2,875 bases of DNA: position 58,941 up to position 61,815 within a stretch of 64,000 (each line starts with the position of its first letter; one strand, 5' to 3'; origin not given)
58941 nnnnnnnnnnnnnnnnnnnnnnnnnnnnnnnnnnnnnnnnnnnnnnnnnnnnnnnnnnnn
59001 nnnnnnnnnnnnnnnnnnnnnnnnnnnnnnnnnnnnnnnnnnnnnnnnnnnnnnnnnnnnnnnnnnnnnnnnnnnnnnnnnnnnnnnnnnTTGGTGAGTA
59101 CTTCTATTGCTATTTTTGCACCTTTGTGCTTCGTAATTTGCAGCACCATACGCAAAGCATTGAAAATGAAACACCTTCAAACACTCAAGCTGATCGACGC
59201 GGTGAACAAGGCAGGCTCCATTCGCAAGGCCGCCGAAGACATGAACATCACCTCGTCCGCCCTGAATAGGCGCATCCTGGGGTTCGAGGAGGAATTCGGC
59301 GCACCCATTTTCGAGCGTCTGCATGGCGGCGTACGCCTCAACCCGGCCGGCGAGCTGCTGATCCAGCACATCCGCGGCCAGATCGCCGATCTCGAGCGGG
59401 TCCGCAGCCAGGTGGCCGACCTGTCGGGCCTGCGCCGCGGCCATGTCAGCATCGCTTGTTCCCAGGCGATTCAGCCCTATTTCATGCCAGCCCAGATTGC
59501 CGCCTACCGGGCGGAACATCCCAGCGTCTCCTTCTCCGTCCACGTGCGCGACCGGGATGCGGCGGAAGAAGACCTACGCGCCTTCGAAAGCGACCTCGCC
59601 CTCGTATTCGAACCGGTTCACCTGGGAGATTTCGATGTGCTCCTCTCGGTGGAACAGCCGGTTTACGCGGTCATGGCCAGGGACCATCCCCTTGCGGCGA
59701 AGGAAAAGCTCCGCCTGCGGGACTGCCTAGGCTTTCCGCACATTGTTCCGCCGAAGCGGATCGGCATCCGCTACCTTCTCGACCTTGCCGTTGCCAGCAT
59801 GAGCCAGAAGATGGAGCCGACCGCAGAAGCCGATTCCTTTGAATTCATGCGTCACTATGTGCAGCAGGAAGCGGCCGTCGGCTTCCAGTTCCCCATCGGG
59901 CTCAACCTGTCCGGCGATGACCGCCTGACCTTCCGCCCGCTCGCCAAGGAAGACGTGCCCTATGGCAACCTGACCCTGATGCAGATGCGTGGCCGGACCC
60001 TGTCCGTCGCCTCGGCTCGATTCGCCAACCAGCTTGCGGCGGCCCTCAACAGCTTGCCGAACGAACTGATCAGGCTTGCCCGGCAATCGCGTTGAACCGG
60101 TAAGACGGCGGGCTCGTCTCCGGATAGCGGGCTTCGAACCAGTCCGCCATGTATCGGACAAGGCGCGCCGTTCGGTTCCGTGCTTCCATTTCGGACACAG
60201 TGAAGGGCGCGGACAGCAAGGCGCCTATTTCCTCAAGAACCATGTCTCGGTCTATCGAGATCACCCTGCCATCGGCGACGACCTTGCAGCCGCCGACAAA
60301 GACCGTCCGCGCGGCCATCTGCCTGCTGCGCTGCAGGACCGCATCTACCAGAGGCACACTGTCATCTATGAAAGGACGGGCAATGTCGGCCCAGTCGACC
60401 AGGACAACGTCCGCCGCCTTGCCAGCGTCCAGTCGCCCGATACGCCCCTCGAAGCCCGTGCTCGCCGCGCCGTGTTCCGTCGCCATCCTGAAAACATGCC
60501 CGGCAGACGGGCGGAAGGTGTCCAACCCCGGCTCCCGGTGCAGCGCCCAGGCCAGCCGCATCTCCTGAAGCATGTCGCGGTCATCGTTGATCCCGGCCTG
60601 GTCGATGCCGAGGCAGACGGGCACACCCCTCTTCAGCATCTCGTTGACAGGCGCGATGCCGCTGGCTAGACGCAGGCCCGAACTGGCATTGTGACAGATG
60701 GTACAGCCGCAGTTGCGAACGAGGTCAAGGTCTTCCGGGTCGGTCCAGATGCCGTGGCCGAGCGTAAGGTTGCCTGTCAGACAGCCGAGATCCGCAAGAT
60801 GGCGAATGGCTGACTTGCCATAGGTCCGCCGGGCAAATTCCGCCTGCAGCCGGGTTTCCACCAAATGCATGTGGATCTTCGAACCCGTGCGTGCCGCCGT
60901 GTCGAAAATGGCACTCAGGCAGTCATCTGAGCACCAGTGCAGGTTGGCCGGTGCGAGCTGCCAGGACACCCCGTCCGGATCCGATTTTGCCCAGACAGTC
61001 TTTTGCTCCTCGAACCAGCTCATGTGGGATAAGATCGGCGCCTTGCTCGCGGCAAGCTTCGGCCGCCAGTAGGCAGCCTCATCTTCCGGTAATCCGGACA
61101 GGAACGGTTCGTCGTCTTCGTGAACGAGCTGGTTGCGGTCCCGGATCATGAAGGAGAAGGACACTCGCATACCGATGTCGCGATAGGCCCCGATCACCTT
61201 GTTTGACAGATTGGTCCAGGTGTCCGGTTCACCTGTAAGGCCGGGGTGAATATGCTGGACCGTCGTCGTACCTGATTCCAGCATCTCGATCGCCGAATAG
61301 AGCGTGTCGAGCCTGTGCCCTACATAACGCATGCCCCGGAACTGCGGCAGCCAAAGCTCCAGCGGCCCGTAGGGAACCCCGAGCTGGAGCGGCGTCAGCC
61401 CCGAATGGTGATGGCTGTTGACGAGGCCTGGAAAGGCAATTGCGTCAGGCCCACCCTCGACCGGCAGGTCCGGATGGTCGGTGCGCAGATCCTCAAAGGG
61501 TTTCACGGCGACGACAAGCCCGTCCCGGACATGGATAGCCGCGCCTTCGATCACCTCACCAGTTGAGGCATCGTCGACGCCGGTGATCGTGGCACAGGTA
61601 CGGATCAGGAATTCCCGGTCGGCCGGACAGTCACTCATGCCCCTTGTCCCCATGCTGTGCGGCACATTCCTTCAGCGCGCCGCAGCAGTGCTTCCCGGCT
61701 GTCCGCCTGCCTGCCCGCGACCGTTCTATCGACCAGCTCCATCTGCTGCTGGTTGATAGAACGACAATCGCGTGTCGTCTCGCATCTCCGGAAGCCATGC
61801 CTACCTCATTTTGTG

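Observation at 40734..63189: Possible natural azapyrimidine/formylbiuret nitrogen-scavenging pathway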

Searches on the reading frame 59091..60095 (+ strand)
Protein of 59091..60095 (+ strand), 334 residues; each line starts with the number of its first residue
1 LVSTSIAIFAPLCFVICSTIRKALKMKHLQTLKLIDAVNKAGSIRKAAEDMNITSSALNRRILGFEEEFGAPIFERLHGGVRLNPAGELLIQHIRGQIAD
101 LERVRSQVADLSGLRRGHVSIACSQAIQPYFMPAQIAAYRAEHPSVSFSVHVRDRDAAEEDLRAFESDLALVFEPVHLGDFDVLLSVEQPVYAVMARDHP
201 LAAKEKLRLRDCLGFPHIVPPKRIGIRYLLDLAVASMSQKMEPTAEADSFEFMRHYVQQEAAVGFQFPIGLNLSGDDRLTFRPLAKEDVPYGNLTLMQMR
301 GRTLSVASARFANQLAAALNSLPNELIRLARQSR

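Call 4: search_protein_families(library=ncbifam, proteins=[window:59091-60095:+], max_evalue=0.00001)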
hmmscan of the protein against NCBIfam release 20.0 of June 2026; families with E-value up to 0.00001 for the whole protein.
window:59091-60095:+ (334 aa): 45 families (the best 25 are shown)
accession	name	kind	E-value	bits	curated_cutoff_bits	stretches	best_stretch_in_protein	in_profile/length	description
TIGR03339.1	phn_lysR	subfamily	1.4e-24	86.8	341.1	1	32-265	2-232/279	aminoethylphosphonate catabolism associated LysR family transcriptional regulator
TIGR02424.1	TF_pcaQ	equivalog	1.5e-24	86.5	303.8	1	23-315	2-294/300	pca operon transcription factor PcaQ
NF008416.0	PRK11242.1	equivalog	2.7e-24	86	277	1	32-315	6-287/300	transcriptional regulator CynR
NF008239.0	PRK11013.1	equivalog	9.7e-23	80.6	288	1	30-329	7-304/309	LysR family transcriptional regulator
NF047520.1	trans_act_CidR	equivalog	1.2e-22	80.5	415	1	30-211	4-185/292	cidABC operon transcriptional activator CidR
NF053705.1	TransRegGltCGpos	equivalog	1.5e-22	80.2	350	1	32-239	6-214/300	glutamate biosynthesis transcriptional regulator GltC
NF052633.1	LysR_TF_PsrA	exception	3.2e-22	78.9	540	1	34-313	12-290/297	L-proline-binding transcription factor PsrA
NF045990.1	TransRegCbbRRhodb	equivalog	3e-20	72.5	450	1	28-213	7-193/304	LysR family regulator CbbR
NF040889.1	trans_reg_YeiE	equivalog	5e-19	68.6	480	1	29-260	5-231/288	DNA-binding transcriptional regulator YeiE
NF040786.1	LysR_Sec_metab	equivalog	2.2e-18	66.3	250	1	30-197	4-171/298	selenium metabolism-associated LysR family transcriptional regulator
NF008722.0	PRK11716.1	equivalog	2.3e-17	62.9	246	1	29-180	3-154/293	HTH-type transcriptional activator IlvY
NF045775.1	acetoin_reg_AlsR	exception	6.1e-17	62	430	1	32-252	6-226/290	acetoin biosynthesis transcriptional regulator AlsR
NF009327.0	PRK12684.1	subfamily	2.8e-16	59.6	402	1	29-280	3-257/313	CysB family HTH-type transcriptional regulator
NF008095.0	PRK10837.1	subfamily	4e-16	59.1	281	1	29-261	5-232/290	LysR family transcriptional regulator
NF058504.1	TransRegCcpCBac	equivalog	9.6e-16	58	400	1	29-150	3-124/287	transcriptional regulator CcpC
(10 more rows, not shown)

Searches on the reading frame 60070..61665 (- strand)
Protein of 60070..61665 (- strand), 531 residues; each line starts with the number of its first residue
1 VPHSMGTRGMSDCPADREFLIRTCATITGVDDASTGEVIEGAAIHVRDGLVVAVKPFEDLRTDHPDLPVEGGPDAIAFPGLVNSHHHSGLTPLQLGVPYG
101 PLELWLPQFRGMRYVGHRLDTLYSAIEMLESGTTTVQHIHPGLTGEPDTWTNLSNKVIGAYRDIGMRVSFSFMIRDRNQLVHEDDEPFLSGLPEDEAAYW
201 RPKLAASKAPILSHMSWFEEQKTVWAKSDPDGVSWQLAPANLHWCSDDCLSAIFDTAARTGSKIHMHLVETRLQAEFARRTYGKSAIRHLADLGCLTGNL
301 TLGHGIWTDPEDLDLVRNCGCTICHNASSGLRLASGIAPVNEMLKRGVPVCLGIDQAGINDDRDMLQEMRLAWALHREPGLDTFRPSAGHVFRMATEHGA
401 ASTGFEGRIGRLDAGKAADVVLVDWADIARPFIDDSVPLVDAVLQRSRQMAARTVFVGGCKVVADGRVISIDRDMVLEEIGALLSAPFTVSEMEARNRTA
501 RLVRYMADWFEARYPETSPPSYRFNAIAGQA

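Call 4: search_protein_families(library=ncbifam, proteins=[window:60070-61665:-], max_evalue=0.00001)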
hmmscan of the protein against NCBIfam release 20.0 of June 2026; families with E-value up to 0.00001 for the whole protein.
window:60070-61665:- (531 aa): 24 families
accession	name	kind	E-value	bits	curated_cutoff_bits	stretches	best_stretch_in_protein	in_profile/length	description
NF006549.0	PRK09045.1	equivalog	2.8e-51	174.6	540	2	231-479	186-431/444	TRZ/ATZ family hydrolase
NF005557.0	PRK07228.1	equivalog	3.9e-50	170.8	522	1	225-480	176-430/445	5'-deoxyadenosine deaminase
NF004701.0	PRK06038.1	equivalog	4.3e-47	160.8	609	1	233-479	177-418/432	N-ethylammeline chlorohydrolase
NF006055.0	PRK08203.1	equivalog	1.2e-45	155.9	532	1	18-482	5-445/455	8-oxoguanine deaminase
NF006252.0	PRK08393.1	equivalog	8.6e-44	150.2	617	1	227-481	168-417/424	N-ethylammeline chlorohydrolase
NF009059.0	PRK12393.1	equivalog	3.8e-40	138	543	1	18-478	6-446/460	amidohydrolase family protein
NF005540.0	PRK07203.1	equivalog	2.1e-35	122.2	444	1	246-480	203-431/444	putative aminohydrolase SsnA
TIGR03314.1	Se_ssnA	subfamily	3.5e-34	118.4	455.5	1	245-479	201-429/441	putative selenium metabolism protein SsnA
NF006681.0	PRK09229.1-2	equivalog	5.9e-33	114.3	362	1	216-471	182-433/451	formimidoylglutamate deiminase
NF004995.0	PRK06380.1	subfamily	3.1e-30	105.5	567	1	233-477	171-413/418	metal-dependent hydrolase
NF005211.0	PRK06687.1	equivalog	3.1e-30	105.3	703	1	237-472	185-418/419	TRZ/ATZ family protein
NF006056.0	PRK08204.1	subfamily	2.2e-29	102.5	391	1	18-480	4-433/449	hypothetical protein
NF004801.0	PRK06151.1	subfamily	1e-25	90.6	416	1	232-477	206-452/491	chlorohydrolase family protein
TIGR02967.1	guan_deamin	equivalog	1.1e-23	83.9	375.4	1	237-426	175-363/401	guanine deaminase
NF012037.0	PRK15493.1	equivalog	5.2e-23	81.5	779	1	236-478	185-424/435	bifunctional S-methyl-5'-thioadenosine deaminase/S-adenosylhomocysteine deaminase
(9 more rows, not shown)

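Call 5: search_protein_families(library=pfam, proteins=[window:60070-61665:-], max_evalue=0.001)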
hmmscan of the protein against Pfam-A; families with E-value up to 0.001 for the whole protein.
window:60070-61665:- (531 aa): 2 families
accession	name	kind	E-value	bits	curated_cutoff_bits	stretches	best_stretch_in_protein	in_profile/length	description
PF01979.26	Amidohydro_1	-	1.4e-38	133.5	25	1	76-440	1-323/345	Amidohydrolase family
PF07969.17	Amidohydro_3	-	3.3e-08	33.9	29.7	1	334-429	353-449/472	Amidohydrolase family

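Call 39: search_solved_structures(query=window:60070-61665:-, max_evalue=1e-15)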
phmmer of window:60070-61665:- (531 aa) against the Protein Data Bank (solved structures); distinct sequences matched with E-value up to 1e-15: 17.
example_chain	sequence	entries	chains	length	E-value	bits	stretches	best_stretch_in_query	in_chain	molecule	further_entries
4f0r_A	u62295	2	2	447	1.9e-36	129.2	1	231-473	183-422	5-methylthioadenosine/S-adenosylhomocysteine deaminase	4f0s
4dyk_A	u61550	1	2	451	1.2e-33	120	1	241-478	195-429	AMIDOHYDROLASE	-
4gbd_A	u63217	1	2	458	1.4e-33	119.7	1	241-477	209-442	Putative uncharacterized protein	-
3lnp_A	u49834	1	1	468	4.9e-28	101.4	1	243-485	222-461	Amidohydrolase family Protein OLEI01672_1_465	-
3hpa_A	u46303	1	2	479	1.7e-27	99.6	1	17-486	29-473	AMIDOHYDROLASE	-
4dzh_A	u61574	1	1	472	4e-27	98.4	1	233-429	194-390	AMIDOHYDROLASE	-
7ww2_A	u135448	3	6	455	1.4e-22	83.4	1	21-476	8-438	8-oxoguanine deaminase | Hydroxydechloroatrazine ethylaminohydrolase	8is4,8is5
4v1x_A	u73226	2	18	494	2.3e-22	82.7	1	274-460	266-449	ATRAZINE CHLOROHYDROLASE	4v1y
2paj_A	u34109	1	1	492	5.9e-19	71.5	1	256-472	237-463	putative cytosine/guanine deaminase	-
3ls9_A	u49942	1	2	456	3.9e-18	68.8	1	234-483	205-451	Triazine hydrolase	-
4l9x_A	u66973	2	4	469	5.4e-18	68.3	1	234-483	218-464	Triazine hydrolase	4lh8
3lsb_A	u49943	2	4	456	8.2e-18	67.7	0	234-483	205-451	Triazine hydrolase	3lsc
5hme_A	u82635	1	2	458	1.9e-17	66.5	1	236-483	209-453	Triazine hydrolase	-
5hmd_A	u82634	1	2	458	3.6e-17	65.6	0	236-483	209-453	Triazine hydrolase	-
5hmf_A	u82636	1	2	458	4e-17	65.4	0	236-483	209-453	Triazine hydrolase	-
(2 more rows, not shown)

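Call 57: find_homologous_proteins(query=window:60070-61665:-, max_evalue=1e-30)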
Query window:60070-61665:- (531 aa): 3933 proteins with E <= 1e-30 among 8000 candidates; the best 120 are listed.
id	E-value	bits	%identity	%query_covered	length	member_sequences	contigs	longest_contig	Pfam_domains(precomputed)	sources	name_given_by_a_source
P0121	0.0e+0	1207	99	98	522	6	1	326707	PF07969.18,PF01979.27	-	-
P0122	0.0e+0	1033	84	98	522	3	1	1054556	PF07969.18,PF01979.27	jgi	jgi:5-methylthioadenosine/S-adenosylhomocysteine deaminase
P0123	0.0e+0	1015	82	98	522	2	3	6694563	PF07969.18,PF01979.27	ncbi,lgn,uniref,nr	ncbi:amidohydrolase family protein [Roseibium sp. Sym1]|uniref:amidohydrolase family protein n=1 Tax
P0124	7.1e-294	994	83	98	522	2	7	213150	PF07969.18,PF01979.27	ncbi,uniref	ncbi:amidohydrolase family protein [Roseibium sp.]|uniref:amidohydrolase family protein n=1 Tax=Rose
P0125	1.4e-288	976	80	98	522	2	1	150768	PF07969.18,PF22039.2,PF01979.27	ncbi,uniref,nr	ncbi:amidohydrolase family protein [Stappia sp. BW2]|uniref:amidohydrolase family protein n=1 Tax=St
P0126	2.6e-272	923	75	97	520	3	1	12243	PF07969.18,PF01979.27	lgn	-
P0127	2.5e-265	900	73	97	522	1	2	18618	PF07969.18,PF22039.2,PF01979.27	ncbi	-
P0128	1.3e-264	897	75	97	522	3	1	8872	PF07969.18,PF01979.27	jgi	-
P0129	1.4e-263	894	75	98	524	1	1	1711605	PF07969.18,PF01979.27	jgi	jgi:5-methylthioadenosine/S-adenosylhomocysteine deaminase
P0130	1.3e-262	891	73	97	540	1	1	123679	PF01979.27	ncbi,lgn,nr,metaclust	ncbi:8-oxoguanine deaminase [Roseibium album]|nr:8-oxoguanine deaminase [Roseibium album]|metaclust:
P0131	2.3e-260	883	73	98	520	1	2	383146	PF07969.18,PF01979.27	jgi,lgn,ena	-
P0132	2.5e-260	883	72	97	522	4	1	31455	PF07969.18,PF01979.27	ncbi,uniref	ncbi:amidohydrolase family protein [Roseibium sp.]|uniref:amidohydrolase family protein n=1 Tax=Rose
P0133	1.3e-255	867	74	96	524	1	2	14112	PF07969.18,PF22039.2,PF01979.27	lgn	-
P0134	4.9e-253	859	71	98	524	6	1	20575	PF07969.18,PF22039.2,PF01979.27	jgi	-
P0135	3.4e-220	751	75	79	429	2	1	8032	PF07969.18,PF22039.2,PF01979.27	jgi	jgi:5-methylthioadenosine/S-adenosylhomocysteine deaminase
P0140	2.4e-197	675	62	95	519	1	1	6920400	PF07969.18,PF01979.27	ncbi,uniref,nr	ncbi:amidohydrolase family protein [Labrys monachus]|uniref:Cytosine/adenosine deaminase-related met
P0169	4.1e-169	582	54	96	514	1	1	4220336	PF07969.18,PF01979.27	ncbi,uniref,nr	ncbi:amidohydrolase family protein [Devosia sp. SL43]|uniref:amidohydrolase family protein n=1 Tax=D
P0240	1.9e-160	553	55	83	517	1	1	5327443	PF07969.18,PF01979.27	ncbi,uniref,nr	ncbi:8-oxoguanine deaminase [Hartmannibacter diazotrophicus]|uniref:8-oxoguanine deaminase n=1 Tax=H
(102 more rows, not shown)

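Call 58: find_encoding_contigs(protein=P0140, flank=9000, max_places=1)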
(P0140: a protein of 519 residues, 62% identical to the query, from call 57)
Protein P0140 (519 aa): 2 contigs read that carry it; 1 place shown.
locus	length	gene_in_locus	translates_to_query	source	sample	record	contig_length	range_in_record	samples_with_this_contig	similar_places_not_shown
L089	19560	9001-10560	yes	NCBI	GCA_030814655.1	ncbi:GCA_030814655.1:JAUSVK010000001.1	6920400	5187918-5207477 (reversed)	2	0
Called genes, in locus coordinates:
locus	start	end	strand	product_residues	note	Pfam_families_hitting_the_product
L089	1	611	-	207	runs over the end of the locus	-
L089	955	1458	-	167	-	PF01252:Peptidase_A8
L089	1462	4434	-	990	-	PF00133:tRNA-synt_1, PF01921:tRNA-synt_1f (faint), PF01406:tRNA-synt_1e (faint), PF09334:tRNA-synt_1g, PF08264:Anticodon_1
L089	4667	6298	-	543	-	PF00890:FAD_binding_2, PF01494:FAD_binding_3 (weak), PF01946:Thi4 (faint), PF03486:HI0933_like (faint), PF12831:FAD_oxidored (weak), PF13450:NAD_binding_8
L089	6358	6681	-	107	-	PF20370:DUF6665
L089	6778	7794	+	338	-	PF00795:CN_hydrolase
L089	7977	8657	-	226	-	PF01613:Flavin_Reduct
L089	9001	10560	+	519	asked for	PF01979:Amidohydro_1, PF07969:Amidohydro_3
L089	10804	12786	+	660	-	PF12161:HsdM_N, PF02384:N6_Mtase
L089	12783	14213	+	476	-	PF01420:Methylase_S (weak)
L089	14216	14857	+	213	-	PF14487:DarT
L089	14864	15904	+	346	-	PF01661:Macro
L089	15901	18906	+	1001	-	PF04313:HSDR_N, PF00270:DEAD, PF04851:ResIII, PF18766:SWI2_SNF2, PF22679:T1R_D3-like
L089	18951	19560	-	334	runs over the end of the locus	PF06574:FAD_syn, PF01687:Flavokinase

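Call 59: find_encoding_contigs(protein=P0169, flank=9000, max_places=1)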
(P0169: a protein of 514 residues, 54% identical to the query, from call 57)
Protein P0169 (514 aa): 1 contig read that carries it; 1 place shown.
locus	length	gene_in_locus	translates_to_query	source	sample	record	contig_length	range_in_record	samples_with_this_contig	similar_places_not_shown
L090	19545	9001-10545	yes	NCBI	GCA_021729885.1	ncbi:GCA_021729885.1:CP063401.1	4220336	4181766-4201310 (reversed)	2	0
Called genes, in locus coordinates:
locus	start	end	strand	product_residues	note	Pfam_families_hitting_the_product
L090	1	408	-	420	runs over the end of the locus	PF01595:CNNM, PF00571:CBS (weak), PF03471:CorC_HlyC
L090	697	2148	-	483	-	PF00071:Ras (weak), PF01926:MMR_HSR1, PF02421:FeoB_N, PF00009:GTP_EFTU, PF01926:MMR_HSR1, PF02421:FeoB_N, PF04548:AIG1 (weak), PF14714:KH_dom-like, +4 more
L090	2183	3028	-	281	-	PF09976:TPR_21, PF13432:TPR_16 (faint)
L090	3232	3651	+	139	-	PF03734:YkuD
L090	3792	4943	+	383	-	PF01757:Acyl_transf_3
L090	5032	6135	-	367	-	PF02608:Bmp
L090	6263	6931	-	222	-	PF01613:Flavin_Reduct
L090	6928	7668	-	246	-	PF00392:GntR, PF07729:FCD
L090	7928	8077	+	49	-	-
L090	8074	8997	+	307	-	PF09347:DUF1989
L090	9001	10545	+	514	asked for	PF01979:Amidohydro_1, PF07969:Amidohydro_3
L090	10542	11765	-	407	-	PF01979:Amidohydro_1, PF07969:Amidohydro_3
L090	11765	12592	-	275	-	PF01925:TauE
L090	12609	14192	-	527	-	PF01019:G_glu_transpept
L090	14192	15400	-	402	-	PF01979:Amidohydro_1 (faint), PF07969:Amidohydro_3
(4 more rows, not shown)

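Call 60: find_encoding_contigs(protein=P0240, flank=9000, max_places=1)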
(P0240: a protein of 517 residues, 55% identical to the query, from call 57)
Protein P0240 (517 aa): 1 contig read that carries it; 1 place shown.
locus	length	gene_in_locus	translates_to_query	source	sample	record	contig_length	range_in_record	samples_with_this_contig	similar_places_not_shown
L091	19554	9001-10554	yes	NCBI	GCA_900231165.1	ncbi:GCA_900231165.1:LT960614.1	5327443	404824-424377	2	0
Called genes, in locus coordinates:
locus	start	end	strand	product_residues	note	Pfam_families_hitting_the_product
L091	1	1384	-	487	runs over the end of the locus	PF13434:Lys_Orn_oxgnase (faint), PF01266:DAO (faint), PF07992:Pyr_redox_2, PF13454:NAD_binding_9, PF13738:Pyr_redox_3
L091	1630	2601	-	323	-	PF00126:HTH_1, PF03466:LysR_substrate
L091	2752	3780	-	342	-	PF00296:Bac_luciferase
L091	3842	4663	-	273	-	PF00528:BPD_transp_1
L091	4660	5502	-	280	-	PF00528:BPD_transp_1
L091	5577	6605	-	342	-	PF13379:NMT1_2 (faint), PF12974:Phosphonate-bd (weak), PF09084:NMT1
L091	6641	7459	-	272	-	PF00005:ABC_tran, PF13304:AAA_21 (faint)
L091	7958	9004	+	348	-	PF14027:Questin_oxidase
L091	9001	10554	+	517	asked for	PF01979:Amidohydro_1, PF07969:Amidohydro_3 (weak)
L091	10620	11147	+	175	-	PF00691:OmpA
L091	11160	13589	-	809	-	PF00069:Pkinase, PF07714:PK_Tyr_Ser-Thr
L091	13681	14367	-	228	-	PF01557:FAA_hydrolase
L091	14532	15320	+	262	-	PF00106:adh_short, PF23441:SDR, PF13561:adh_short_C2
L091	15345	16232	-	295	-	PF00126:HTH_1, PF03466:LysR_substrate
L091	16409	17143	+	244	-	PF00106:adh_short, PF23441:SDR (weak), PF08659:KR, PF13561:adh_short_C2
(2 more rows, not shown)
